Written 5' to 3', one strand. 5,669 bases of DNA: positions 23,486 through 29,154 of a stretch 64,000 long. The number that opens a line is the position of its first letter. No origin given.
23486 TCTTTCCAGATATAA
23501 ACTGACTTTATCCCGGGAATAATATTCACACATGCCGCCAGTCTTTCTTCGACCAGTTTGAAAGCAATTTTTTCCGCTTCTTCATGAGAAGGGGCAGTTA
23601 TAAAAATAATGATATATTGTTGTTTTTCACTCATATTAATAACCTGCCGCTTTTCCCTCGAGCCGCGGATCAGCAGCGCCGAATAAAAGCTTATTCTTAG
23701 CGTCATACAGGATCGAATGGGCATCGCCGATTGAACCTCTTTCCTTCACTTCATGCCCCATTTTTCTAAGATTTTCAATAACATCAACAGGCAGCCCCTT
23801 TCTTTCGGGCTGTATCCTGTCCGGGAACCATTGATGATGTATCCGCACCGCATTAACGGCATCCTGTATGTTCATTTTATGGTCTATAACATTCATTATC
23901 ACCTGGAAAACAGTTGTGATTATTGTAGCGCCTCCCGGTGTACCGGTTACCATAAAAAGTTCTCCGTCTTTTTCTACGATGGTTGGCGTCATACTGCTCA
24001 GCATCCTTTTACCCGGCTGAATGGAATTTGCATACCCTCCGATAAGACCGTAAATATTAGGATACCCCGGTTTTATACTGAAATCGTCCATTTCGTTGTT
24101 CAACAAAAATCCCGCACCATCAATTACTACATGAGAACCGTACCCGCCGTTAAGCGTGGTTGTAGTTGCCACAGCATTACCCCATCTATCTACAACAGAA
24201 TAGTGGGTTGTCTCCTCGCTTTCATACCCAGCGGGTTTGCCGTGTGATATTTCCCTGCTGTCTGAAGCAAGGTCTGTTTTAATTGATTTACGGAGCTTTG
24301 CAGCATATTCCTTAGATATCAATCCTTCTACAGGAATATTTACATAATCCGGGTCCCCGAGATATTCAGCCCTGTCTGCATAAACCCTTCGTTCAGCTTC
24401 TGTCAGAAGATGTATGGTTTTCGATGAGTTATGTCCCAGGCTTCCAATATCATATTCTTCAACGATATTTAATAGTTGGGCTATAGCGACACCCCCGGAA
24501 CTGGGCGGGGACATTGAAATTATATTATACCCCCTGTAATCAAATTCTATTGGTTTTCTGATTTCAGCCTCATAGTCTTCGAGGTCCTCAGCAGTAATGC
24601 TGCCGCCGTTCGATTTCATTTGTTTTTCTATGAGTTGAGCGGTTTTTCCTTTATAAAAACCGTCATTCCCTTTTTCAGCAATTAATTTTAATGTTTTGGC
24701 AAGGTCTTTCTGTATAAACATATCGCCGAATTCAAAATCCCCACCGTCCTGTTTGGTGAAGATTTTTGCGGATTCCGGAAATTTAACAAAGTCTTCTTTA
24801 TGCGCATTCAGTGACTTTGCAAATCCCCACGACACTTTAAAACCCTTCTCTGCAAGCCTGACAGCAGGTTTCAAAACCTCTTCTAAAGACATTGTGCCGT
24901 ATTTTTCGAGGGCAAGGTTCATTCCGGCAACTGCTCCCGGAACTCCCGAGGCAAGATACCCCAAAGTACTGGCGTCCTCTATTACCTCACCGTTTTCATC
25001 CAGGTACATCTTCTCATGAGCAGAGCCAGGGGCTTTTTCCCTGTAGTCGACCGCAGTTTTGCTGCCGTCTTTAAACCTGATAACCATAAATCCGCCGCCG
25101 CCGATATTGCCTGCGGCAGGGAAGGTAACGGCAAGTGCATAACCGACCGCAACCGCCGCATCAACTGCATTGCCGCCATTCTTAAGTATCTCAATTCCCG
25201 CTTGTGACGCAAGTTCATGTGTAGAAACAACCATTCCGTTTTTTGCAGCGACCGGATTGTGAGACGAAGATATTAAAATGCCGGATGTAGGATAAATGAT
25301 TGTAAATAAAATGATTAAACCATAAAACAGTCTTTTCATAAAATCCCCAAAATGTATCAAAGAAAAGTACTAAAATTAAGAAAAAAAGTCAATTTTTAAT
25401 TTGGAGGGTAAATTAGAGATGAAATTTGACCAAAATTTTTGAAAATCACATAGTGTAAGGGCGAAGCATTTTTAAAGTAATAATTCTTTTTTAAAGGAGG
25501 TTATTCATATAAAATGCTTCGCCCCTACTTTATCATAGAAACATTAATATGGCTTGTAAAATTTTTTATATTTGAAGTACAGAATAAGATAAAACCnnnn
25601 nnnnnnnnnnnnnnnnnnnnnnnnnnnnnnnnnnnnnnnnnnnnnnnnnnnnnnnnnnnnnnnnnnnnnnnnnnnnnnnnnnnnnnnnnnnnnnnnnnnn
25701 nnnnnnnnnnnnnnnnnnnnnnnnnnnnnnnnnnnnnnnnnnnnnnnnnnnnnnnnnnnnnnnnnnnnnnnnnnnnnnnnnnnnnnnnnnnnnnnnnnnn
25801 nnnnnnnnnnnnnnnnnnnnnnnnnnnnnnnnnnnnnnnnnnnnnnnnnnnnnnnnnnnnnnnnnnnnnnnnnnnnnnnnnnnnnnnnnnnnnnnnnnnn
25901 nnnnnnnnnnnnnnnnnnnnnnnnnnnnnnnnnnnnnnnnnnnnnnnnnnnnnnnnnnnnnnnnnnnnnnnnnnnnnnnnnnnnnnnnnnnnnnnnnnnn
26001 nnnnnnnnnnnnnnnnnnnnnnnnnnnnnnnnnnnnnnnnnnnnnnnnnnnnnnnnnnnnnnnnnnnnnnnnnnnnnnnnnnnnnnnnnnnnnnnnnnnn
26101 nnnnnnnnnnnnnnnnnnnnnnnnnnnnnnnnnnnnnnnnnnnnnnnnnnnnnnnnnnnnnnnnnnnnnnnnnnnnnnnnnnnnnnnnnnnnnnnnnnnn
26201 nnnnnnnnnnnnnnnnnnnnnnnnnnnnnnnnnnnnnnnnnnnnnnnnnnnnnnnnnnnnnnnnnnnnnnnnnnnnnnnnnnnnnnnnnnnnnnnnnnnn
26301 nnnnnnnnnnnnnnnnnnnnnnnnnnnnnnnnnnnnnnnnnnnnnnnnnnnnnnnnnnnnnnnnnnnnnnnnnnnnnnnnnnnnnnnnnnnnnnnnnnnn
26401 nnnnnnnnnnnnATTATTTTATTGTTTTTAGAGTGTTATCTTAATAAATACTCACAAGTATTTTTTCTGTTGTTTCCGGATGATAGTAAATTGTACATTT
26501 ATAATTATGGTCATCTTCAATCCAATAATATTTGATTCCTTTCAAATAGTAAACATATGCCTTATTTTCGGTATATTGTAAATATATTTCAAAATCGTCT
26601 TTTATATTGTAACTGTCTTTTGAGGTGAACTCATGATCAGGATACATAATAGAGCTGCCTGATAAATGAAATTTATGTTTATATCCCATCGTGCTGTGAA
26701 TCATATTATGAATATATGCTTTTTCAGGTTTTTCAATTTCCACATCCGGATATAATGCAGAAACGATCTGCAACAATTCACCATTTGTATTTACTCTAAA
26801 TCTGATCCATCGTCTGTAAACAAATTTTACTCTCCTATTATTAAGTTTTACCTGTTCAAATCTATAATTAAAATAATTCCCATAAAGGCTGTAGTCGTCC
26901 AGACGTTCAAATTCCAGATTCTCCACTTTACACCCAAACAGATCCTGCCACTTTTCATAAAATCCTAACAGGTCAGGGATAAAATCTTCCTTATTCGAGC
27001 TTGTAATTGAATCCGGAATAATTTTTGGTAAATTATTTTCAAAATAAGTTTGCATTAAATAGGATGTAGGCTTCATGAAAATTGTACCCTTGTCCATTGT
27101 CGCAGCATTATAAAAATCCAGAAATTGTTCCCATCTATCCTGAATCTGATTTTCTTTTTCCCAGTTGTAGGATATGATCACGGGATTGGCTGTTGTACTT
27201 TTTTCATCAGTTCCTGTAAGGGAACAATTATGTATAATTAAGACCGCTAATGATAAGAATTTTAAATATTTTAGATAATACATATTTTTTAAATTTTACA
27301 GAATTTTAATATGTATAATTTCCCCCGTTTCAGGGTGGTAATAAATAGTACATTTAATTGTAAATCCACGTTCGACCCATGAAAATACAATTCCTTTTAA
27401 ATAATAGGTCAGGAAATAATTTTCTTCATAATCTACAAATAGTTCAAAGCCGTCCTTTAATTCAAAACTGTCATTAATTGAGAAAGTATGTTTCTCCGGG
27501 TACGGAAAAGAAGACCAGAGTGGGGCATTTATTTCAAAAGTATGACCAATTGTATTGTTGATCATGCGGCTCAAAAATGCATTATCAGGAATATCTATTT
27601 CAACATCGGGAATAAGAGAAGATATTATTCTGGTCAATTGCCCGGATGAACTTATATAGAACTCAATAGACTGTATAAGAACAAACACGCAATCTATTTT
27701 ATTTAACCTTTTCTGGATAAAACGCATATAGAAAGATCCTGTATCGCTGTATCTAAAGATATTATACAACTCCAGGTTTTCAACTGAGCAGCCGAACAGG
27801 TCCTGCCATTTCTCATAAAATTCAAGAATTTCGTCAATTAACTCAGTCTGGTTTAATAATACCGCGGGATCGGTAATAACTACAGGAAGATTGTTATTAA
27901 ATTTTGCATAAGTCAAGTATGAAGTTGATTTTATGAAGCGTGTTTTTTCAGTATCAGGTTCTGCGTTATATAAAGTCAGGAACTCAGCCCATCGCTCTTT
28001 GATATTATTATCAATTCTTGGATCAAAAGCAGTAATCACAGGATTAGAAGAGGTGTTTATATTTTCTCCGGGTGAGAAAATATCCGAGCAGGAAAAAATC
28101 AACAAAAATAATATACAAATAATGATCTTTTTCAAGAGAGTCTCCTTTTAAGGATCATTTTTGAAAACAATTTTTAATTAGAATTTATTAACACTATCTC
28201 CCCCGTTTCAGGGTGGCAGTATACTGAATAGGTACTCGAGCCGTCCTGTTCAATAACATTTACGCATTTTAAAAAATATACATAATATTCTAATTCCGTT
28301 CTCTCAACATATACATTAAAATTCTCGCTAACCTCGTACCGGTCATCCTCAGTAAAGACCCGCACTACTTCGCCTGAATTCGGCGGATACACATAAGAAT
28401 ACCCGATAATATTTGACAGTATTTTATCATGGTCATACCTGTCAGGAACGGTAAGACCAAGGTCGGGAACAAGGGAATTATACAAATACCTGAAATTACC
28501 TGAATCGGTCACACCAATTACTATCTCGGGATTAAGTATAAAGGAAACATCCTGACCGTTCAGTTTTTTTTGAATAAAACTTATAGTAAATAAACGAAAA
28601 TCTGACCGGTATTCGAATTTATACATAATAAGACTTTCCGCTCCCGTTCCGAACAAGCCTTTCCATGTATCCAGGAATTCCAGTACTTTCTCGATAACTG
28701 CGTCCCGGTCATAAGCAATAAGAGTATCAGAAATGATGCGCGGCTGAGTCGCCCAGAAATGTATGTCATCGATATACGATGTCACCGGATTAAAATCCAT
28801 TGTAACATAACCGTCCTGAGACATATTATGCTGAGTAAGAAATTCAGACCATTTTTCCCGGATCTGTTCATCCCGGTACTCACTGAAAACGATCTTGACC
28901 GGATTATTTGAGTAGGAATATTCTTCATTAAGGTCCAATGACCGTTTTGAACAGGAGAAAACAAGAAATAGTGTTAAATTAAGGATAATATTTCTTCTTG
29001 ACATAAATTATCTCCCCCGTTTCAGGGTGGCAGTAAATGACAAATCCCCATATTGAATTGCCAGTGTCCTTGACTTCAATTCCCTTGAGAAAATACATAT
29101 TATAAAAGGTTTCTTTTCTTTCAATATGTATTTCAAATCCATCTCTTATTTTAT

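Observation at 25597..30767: Tandem array of six diverged lipoprotein paralogs with a conserved C-terminal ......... motif and concerted 3' ends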

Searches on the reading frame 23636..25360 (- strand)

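Call 43: search_protein_families(library=pfam, proteins=[window:23636-25360:-], max_evalue=0.001)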
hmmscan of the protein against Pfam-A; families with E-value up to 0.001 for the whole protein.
window:23636-25360:- (574 aa): 1 family
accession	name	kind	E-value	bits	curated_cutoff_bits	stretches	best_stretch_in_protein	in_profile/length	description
PF01019.26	G_glu_transpept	-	1.5e-175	585.3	27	1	57-568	2-511/512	Gamma-glutamyltranspeptidase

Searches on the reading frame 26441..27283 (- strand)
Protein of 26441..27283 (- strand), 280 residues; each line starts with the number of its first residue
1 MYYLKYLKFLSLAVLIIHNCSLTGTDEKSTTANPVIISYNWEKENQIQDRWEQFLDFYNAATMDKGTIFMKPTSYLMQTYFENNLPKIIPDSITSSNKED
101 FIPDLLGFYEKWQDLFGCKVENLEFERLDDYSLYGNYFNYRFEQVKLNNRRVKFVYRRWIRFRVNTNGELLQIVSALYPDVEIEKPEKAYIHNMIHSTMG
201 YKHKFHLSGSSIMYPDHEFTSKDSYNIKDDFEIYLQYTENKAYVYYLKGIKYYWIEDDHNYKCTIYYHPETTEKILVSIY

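Call 4: search_protein_families(library=pfam, proteins=[window:26441-27283:-], max_evalue=1)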
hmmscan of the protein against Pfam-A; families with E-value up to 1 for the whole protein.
window:26441-27283:- (280 aa): 1 family
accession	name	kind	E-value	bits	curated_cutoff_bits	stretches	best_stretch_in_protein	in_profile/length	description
PF08135.16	EPV_E5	-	0.12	13.2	25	1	105-124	23-42/43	Major transforming protein E5 family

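Call 6: search_protein_families(library=ncbifam, proteins=[window:26441-27283:-], max_evalue=1)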
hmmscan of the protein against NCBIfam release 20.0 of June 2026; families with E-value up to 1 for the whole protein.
window:26441-27283:- (280 aa): 0 families

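Call 91: search_protein_families(library=padloc, proteins=[window:26441-27283:-], max_evalue=0.1)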
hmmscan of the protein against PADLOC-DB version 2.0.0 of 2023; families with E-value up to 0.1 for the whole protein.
window:26441-27283:- (280 aa): 0 families

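Call 92: search_protein_families(library=phrogs, proteins=[window:26441-27283:-], max_evalue=0.1)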
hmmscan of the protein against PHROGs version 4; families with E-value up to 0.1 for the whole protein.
window:26441-27283:- (280 aa): 0 families

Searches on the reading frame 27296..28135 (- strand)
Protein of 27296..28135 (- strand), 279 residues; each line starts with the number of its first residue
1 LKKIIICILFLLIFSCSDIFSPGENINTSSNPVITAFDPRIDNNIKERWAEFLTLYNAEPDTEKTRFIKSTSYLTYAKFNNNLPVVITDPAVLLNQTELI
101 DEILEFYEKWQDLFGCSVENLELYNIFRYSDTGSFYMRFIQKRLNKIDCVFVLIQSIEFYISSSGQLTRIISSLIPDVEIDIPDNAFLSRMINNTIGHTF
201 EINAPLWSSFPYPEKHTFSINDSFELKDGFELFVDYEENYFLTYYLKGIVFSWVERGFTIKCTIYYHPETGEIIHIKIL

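Call 4: search_protein_families(library=pfam, proteins=[window:27296-28135:-], max_evalue=1)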
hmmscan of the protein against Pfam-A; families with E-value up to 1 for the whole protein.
window:27296-28135:- (279 aa): 0 families

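Call 6: search_protein_families(library=ncbifam, proteins=[window:27296-28135:-], max_evalue=1)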
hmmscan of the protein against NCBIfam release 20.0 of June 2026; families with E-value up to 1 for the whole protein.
window:27296-28135:- (279 aa): 1 family
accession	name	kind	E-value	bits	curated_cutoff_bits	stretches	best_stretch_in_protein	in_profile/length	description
TIGR04429.1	Phr_nterm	subfamily_domain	0.027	15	25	1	1-21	1-24/28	Phr family secreted Rap phosphatase inhibitor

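Call 91: search_protein_families(library=padloc, proteins=[window:27296-28135:-], max_evalue=0.1)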
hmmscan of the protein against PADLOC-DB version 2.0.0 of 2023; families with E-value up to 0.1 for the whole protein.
window:27296-28135:- (279 aa): 0 families

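Call 92: search_protein_families(library=phrogs, proteins=[window:27296-28135:-], max_evalue=0.1)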
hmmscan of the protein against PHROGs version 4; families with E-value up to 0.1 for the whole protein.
window:27296-28135:- (279 aa): 0 families

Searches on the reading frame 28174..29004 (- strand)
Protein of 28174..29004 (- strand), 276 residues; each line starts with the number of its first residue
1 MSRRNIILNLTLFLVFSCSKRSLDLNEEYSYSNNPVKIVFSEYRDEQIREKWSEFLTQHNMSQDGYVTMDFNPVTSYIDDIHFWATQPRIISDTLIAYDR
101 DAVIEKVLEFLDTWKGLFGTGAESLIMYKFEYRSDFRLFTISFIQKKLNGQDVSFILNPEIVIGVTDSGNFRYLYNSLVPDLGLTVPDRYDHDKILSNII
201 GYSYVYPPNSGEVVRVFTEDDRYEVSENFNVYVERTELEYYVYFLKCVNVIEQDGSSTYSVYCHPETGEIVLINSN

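Call 4: search_protein_families(library=pfam, proteins=[window:28174-29004:-], max_evalue=1)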
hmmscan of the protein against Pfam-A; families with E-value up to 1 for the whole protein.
window:28174-29004:- (276 aa): 1 family
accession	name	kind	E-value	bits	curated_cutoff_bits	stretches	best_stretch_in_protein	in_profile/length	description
PF20385.3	DUF6680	-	0.11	12.6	23.2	1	20-61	46-87/170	Family of unknown function (DUF6680)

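Call 6: search_protein_families(library=ncbifam, proteins=[window:28174-29004:-], max_evalue=1)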
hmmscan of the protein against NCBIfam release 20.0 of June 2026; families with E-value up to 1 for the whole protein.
window:28174-29004:- (276 aa): 0 families

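Call 36: find_related_loci(query=A3, collection=genome_contigs, flank=10000)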
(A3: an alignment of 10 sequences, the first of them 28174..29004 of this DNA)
Query A3 (276 aa) in genome_contigs; peptide patterns used: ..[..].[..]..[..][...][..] (x = any residue, [..] = any of these).
11 stretches matched a pattern, but none encodes a relative of the query by tblastn (E <= 1e-3).

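Call 37: find_related_loci(query=A3, collection=metagenome_contigs, flank=10000)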
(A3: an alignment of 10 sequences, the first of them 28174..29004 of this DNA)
Query A3 (276 aa) in metagenome_contigs; peptide patterns used: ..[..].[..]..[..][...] (x = any residue, [..] = any of these).
190 stretches matched a pattern, but none encodes a relative of the query by tblastn (E <= 1e-3).
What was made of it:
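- Tried and rejected: With a tighter alignment it found pattern matches but no confirmed relative (calls 36, 37).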

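Call 91: search_protein_families(library=padloc, proteins=[window:28174-29004:-], max_evalue=0.1)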
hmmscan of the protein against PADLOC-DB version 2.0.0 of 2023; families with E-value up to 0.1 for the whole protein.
window:28174-29004:- (276 aa): 0 families

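Call 92: search_protein_families(library=phrogs, proteins=[window:28174-29004:-], max_evalue=0.1)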
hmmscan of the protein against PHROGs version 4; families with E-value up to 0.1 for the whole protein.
window:28174-29004:- (276 aa): 0 families
